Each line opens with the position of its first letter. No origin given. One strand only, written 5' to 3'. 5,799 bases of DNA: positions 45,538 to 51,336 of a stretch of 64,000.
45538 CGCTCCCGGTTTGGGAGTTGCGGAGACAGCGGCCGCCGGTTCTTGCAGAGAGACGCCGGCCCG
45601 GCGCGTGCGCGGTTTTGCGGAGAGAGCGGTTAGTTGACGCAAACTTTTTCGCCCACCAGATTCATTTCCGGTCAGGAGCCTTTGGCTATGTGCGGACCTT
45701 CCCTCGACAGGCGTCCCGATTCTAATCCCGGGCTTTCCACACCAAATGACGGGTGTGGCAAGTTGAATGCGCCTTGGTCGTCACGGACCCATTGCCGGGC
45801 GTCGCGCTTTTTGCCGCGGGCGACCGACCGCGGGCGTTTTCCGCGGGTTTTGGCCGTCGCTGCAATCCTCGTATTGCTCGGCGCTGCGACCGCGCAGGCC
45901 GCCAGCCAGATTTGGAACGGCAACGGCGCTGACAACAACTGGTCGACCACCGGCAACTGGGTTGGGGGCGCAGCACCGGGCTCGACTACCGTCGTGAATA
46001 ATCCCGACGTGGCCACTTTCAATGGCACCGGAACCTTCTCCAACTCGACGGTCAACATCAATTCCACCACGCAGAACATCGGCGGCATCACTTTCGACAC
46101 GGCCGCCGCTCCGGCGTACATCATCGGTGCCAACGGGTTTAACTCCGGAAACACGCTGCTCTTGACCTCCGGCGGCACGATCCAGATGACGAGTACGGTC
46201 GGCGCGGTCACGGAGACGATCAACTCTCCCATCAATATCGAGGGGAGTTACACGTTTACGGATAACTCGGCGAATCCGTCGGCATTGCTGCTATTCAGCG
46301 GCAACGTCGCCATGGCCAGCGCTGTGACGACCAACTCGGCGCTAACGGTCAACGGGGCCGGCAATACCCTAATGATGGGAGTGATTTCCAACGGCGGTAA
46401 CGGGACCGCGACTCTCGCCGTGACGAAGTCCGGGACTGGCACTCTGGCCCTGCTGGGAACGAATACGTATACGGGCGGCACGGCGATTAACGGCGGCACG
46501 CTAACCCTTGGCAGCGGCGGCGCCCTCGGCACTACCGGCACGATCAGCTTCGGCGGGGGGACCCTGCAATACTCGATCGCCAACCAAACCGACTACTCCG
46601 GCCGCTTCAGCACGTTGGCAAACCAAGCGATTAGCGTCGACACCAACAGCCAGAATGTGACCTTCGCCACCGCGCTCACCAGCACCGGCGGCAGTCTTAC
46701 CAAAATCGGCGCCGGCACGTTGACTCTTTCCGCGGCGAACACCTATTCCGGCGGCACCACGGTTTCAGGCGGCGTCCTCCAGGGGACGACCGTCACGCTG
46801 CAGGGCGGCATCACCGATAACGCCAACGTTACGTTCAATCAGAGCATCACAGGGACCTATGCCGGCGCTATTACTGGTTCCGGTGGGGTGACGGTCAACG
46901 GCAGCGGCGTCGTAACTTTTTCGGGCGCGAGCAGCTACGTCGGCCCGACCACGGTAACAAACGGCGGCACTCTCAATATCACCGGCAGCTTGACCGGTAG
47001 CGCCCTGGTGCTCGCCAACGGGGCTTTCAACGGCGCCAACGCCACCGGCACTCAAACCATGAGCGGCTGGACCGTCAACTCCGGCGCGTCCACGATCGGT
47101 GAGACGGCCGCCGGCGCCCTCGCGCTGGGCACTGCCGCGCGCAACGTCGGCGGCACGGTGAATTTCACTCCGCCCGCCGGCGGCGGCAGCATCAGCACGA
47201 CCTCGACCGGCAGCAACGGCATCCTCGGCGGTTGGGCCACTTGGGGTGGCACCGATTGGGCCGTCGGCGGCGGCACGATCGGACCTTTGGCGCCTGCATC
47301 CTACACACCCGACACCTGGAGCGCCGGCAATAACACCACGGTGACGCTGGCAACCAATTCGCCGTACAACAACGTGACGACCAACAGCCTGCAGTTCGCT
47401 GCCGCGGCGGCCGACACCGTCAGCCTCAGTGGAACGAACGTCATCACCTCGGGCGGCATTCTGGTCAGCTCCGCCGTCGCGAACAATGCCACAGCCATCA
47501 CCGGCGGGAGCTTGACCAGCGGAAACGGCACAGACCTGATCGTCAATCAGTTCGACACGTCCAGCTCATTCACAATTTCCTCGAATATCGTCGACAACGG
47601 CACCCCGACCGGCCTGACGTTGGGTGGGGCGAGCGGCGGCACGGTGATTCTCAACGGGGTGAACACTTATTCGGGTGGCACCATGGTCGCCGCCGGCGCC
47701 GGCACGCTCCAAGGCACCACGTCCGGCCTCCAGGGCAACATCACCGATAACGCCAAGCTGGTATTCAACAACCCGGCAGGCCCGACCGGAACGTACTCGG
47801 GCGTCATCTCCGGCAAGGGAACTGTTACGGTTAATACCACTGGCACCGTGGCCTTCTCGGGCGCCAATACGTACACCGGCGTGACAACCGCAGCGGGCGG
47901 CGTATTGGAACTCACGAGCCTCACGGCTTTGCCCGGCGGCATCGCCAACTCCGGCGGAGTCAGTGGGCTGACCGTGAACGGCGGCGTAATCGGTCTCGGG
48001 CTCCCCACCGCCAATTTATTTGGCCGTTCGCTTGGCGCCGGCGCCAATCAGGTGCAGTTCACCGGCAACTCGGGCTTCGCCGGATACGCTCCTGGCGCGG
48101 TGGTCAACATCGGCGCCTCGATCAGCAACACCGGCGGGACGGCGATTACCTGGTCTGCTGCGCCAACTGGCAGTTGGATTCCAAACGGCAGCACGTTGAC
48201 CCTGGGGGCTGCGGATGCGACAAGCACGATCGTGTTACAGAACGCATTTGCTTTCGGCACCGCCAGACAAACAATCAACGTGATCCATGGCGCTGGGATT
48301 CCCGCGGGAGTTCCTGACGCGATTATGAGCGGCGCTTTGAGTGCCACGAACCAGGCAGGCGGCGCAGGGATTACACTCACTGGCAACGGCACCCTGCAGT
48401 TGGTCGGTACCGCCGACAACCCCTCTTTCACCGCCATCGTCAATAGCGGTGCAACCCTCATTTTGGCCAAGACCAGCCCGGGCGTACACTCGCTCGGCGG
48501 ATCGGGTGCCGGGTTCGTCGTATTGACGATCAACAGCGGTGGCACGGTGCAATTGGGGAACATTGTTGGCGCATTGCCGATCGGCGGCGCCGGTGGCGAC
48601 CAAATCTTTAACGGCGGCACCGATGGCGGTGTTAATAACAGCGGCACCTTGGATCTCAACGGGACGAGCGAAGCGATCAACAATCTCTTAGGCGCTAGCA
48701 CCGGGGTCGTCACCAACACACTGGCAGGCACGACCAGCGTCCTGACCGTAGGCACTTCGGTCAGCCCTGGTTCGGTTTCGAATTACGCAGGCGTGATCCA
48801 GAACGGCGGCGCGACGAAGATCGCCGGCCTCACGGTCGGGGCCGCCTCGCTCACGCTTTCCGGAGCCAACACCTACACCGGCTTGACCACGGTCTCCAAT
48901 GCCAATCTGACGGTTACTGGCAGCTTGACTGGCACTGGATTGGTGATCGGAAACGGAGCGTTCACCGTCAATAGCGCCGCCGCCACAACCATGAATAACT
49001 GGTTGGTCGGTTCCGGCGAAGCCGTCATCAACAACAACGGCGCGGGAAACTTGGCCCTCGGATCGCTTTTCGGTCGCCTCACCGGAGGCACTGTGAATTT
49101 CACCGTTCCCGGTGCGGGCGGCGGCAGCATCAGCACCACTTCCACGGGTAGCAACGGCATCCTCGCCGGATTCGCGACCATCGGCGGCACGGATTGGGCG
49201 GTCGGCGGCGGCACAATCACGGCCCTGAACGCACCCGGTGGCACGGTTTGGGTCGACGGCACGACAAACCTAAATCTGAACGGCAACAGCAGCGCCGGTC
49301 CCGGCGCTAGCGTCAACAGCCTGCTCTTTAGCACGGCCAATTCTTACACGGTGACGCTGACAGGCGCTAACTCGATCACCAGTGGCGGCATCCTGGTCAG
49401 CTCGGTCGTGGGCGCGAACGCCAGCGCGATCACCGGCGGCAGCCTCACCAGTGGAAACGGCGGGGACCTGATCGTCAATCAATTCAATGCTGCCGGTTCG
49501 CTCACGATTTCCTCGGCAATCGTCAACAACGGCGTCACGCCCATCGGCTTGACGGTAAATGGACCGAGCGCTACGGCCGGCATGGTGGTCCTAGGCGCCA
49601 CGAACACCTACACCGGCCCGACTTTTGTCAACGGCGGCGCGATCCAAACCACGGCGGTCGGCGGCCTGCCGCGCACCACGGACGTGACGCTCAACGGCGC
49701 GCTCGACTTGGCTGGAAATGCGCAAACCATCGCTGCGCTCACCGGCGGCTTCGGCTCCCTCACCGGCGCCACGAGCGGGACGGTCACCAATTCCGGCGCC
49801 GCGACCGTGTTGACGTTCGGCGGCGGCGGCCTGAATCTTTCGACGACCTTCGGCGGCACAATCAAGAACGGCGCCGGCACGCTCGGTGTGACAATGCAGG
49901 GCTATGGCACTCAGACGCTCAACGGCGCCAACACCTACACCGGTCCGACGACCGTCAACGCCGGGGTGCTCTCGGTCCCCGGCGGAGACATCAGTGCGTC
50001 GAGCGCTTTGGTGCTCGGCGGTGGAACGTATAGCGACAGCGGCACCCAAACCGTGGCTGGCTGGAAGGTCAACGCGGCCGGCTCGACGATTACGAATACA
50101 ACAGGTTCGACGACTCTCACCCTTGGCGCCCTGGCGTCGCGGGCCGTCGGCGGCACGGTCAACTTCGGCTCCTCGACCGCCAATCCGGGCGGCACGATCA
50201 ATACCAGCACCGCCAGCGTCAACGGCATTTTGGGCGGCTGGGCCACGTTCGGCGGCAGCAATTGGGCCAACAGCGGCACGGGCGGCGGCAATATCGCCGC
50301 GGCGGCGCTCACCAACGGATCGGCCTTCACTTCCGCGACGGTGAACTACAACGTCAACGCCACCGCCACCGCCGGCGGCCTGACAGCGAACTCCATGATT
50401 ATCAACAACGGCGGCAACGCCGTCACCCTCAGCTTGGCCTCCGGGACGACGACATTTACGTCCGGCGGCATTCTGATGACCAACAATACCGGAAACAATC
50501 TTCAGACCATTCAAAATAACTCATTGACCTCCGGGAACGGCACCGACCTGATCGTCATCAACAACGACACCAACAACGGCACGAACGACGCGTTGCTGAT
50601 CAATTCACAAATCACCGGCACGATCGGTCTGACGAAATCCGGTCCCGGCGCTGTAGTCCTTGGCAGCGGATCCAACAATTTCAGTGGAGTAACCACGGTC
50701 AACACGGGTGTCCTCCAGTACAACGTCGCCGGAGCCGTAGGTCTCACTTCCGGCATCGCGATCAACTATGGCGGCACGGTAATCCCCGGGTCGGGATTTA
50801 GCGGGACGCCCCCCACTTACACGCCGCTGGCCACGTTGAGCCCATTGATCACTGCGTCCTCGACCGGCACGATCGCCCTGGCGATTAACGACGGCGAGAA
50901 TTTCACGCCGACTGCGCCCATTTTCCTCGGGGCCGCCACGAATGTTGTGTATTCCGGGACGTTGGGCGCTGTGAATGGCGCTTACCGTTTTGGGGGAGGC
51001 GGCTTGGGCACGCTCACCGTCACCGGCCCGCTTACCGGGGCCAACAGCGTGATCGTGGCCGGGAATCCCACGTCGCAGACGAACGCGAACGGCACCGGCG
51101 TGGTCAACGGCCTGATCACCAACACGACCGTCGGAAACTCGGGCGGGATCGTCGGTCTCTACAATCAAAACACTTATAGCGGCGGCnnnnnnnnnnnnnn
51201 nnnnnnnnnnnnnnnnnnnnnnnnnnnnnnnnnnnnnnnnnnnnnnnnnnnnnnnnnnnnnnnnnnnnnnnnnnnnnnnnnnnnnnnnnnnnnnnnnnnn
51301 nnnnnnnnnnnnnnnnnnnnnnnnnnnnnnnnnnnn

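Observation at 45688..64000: An 18.3-kb uninterrupted + strand ORF (more than 6,100 codons, still open at the window end) is missing from the ORF track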

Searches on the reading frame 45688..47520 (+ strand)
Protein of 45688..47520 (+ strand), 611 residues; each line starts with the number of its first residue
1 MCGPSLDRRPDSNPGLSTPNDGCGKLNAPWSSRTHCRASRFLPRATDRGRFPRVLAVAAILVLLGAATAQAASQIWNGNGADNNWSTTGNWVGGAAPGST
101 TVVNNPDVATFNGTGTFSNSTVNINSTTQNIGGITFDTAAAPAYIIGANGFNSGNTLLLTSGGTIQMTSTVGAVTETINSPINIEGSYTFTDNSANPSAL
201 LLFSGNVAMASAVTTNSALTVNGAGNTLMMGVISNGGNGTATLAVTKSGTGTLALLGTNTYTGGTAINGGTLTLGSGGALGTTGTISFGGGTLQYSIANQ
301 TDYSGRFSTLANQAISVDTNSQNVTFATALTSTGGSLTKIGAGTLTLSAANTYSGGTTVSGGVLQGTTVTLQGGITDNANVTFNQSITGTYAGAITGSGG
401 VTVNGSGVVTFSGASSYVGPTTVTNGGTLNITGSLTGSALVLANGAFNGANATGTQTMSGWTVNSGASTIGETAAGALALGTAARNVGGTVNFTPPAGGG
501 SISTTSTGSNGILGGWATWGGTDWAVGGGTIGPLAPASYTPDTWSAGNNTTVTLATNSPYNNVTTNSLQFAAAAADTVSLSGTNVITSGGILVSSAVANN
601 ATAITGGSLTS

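Call 19: search_protein_families(library=pfam, proteins=[window:45688-47520:+], max_evalue=1)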
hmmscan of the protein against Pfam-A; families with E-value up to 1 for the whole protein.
window:45688-47520:+ (611 aa): 1 family
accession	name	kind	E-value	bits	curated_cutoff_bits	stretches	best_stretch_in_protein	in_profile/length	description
PF12951.13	PATR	-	7e-21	74.4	27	3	337-365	1-29/30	Passenger-associated-transport-repeat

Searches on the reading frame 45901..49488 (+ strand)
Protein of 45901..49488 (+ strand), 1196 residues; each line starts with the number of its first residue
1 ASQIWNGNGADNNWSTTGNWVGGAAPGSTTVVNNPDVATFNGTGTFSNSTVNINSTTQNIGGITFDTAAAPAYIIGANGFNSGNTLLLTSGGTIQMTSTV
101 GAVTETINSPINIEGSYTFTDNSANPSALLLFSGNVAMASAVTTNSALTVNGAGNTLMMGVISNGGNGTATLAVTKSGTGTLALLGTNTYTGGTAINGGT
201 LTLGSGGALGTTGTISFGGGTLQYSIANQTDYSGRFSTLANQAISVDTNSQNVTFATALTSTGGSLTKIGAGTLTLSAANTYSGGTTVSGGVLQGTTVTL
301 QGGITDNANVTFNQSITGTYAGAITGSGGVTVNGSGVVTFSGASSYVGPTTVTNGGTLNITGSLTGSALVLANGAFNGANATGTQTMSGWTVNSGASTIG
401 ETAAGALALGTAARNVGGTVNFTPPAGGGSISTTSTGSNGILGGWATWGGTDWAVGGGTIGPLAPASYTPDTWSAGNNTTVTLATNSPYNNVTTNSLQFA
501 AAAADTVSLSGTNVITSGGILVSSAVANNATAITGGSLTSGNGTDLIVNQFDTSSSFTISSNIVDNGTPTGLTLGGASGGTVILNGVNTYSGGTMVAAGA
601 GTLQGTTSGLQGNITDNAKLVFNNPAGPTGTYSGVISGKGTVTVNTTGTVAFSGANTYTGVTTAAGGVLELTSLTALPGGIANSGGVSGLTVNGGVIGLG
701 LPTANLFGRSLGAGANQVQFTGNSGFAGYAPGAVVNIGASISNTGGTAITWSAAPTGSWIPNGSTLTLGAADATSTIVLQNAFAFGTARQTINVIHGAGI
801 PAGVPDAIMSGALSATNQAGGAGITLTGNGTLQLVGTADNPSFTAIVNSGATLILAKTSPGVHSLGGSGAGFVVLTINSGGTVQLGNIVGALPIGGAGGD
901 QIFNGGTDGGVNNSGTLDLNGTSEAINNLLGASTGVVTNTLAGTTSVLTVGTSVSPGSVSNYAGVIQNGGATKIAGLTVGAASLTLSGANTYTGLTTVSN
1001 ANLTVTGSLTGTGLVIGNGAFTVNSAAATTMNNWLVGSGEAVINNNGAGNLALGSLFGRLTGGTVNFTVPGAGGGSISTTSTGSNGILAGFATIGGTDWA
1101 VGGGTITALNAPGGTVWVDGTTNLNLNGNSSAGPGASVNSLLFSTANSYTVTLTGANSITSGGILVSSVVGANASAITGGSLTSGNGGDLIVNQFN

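Call 60: search_protein_representatives(protein=window:45901-49488:+)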
Query: 1196 residues. Proteins with E-value up to 0.001 (for the whole library): 15510; up to 1e-10: 7626; up to 1e-30: 1684. The best 150 are listed.
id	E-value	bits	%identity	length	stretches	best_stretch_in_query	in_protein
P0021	0.0e+00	1415.6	44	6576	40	141-368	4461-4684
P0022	0.0e+00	1099.6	50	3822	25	147-339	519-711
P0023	0.0e+00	1096.8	41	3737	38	128-333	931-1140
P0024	0.0e+00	1037.9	51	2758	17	173-367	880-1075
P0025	3.8e-285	965.5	49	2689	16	174-332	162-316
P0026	4.7e-254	862.5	47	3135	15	173-367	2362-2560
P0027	3.3e-249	846.4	47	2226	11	137-376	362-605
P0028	1.8e-248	844.0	37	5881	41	159-383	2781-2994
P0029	2.8e-231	787.1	43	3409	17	174-377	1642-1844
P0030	3.2e-230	783.6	48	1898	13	178-357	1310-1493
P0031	1.3e-225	768.3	49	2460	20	175-437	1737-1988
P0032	1.5e-225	768.1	57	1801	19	264-374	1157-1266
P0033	3.4e-215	733.8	45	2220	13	171-396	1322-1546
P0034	7.1e-207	706.3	45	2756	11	180-351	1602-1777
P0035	1.4e-206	705.3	49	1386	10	155-293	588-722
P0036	1.4e-204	698.7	37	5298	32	186-386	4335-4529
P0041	5.9e-185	633.7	44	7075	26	85-346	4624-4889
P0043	4.1e-181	621.0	42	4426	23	163-336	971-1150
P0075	2.3e-134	466.1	40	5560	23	141-375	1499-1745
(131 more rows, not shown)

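Call 63: list_cluster_members(proteins=[P0021, P0022, P0023, P0024, P0026, P0028, P0036, P0041, P0043, P0075])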
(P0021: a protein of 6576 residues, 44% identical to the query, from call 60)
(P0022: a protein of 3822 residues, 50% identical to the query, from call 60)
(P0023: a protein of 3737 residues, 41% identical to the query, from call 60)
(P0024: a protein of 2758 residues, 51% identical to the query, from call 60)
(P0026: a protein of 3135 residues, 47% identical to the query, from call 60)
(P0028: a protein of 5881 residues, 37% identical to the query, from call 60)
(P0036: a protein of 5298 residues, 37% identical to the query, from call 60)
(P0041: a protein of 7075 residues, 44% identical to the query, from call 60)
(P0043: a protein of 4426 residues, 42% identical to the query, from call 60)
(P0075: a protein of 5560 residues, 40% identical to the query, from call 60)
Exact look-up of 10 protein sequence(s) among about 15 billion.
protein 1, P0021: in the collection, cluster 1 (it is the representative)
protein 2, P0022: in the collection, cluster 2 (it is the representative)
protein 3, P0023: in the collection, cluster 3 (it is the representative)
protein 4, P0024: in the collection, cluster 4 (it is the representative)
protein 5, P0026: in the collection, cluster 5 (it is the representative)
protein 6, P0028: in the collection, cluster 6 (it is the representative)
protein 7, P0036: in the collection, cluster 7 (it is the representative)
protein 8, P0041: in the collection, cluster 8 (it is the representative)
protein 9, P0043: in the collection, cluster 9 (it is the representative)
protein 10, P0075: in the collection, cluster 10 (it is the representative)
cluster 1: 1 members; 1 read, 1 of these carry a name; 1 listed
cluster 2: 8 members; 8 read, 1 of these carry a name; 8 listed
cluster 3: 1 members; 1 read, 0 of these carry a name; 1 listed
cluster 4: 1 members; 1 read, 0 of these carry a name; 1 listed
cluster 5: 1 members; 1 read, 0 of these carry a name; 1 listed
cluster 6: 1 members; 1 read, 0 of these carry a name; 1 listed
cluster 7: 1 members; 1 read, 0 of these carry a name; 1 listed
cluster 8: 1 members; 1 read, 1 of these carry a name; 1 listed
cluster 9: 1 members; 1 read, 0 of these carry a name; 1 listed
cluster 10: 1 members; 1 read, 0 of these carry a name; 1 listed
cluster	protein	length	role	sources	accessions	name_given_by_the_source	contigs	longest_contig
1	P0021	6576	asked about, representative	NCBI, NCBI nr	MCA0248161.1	MAG: autotransporter-associated beta strand repeat-containing protein [Proteobacteria ... | autotransporter-associated beta strand repeat-containing protein [Pseudomonadota ...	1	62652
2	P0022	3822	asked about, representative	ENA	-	-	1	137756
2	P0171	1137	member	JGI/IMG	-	autotransporter-associated beta strand protein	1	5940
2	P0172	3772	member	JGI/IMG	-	-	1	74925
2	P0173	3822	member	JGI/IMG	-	-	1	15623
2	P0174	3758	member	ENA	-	-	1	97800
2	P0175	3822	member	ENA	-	-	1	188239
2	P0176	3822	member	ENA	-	-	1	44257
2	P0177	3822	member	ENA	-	-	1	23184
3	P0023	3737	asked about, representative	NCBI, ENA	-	-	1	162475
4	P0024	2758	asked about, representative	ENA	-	-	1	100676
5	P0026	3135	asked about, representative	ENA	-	-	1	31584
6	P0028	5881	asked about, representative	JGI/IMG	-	-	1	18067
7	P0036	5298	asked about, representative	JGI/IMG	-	-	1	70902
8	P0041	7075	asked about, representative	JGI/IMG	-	fibronectin-binding autotransporter adhesin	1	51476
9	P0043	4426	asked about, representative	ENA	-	-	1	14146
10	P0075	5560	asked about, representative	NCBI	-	-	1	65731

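Call 82: search_solved_structures(query=window:45901-49488:+, max_evalue=0.01)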
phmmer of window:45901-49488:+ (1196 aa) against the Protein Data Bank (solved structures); distinct sequences matched with E-value up to 0.01: 1.
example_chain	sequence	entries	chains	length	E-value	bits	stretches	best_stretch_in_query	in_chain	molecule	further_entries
5ke1_A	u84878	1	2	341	1.8e-05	26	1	220-463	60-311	Outer membrane protein IcsA autotransporter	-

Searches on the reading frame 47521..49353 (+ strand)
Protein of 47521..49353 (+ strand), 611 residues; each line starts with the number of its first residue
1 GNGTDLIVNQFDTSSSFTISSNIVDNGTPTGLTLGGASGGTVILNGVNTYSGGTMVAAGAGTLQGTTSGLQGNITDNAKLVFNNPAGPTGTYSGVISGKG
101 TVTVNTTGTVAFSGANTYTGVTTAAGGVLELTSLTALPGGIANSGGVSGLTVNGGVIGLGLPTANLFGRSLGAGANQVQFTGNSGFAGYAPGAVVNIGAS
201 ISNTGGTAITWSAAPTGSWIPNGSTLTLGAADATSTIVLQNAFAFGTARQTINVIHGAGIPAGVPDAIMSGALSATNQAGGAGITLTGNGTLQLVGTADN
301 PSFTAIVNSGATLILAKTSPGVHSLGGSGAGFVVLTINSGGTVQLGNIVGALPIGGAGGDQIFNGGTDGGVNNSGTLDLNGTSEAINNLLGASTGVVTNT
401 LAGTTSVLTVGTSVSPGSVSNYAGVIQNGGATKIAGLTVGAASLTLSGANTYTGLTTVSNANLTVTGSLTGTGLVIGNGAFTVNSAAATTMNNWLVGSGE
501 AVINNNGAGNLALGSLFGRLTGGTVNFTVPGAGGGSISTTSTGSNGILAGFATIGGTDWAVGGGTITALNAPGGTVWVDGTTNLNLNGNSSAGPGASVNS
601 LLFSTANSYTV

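Call 19: search_protein_families(library=pfam, proteins=[window:47521-49353:+], max_evalue=1)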
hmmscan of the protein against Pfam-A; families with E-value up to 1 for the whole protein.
window:47521-49353:+ (611 aa): 2 families
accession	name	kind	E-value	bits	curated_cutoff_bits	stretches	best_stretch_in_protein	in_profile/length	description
PF12951.13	PATR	-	9.9e-07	29.1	27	3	440-464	5-29/30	Passenger-associated-transport-repeat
PF19076.6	CshA_repeat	-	0.12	13.4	27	1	42-124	2-82/103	Surface adhesin CshA repetitive domain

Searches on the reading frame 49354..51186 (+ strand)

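Call 19: search_protein_families(library=pfam, proteins=[window:49354-51186:+], max_evalue=1)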
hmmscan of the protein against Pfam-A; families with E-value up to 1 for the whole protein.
window:49354-51186:+ (611 aa): 1 family
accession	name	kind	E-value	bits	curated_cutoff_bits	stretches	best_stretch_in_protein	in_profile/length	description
PF12951.13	PATR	-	6.1e-17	61.8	27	3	180-208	2-30/30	Passenger-associated-transport-repeat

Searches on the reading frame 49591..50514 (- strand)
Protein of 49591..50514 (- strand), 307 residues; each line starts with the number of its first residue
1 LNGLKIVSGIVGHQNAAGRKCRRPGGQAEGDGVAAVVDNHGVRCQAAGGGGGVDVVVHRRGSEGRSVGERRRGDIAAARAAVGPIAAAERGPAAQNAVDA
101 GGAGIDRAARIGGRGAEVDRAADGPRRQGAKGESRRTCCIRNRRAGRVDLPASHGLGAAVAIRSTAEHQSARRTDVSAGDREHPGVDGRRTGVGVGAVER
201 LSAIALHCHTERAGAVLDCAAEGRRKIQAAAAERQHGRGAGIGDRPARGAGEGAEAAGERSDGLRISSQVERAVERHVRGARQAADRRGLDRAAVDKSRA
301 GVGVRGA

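Call 83: search_protein_families(library=pfam, proteins=[window:49591-50514:-], max_evalue=0.01)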
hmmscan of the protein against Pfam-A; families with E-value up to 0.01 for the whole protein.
window:49591-50514:- (307 aa): 0 families
